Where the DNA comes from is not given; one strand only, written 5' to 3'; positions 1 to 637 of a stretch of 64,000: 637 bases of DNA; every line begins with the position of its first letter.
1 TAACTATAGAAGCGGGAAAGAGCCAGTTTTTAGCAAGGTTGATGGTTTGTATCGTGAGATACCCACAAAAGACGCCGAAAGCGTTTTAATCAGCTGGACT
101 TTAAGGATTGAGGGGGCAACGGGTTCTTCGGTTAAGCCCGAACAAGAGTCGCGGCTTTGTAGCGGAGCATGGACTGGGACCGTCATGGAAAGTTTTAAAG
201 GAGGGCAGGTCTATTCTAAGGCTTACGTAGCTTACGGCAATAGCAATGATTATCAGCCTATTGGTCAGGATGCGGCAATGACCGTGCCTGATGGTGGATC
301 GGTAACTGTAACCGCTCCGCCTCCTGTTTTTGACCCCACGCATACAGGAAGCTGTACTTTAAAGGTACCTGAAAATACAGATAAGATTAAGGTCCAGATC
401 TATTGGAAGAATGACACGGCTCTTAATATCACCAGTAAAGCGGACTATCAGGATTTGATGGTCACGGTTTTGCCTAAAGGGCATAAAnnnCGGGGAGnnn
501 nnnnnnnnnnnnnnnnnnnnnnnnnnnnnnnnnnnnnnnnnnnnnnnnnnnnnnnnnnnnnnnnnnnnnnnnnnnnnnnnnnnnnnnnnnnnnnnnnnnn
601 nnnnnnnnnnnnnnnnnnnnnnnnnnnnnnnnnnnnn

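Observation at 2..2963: Tandemly duplicated secreted protein genes are linked in an operon to three pilin-like genes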

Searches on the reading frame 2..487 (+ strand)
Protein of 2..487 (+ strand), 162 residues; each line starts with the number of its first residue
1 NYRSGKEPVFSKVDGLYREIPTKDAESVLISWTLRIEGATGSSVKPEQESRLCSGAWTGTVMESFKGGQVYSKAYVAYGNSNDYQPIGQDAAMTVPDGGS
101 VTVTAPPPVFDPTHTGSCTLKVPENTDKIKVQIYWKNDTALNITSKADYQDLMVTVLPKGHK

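Call 7: search_protein_families(library=pfam, proteins=[window:2-487:+], max_evalue=1)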
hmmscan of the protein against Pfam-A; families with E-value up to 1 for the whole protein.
window:2-487:+ (162 aa): 1 family
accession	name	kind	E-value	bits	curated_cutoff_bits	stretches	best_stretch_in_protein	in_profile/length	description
PF12733.13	Cadherin-like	-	0.012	16.5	24.2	1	100-140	3-40/89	Cadherin-like beta sandwich domain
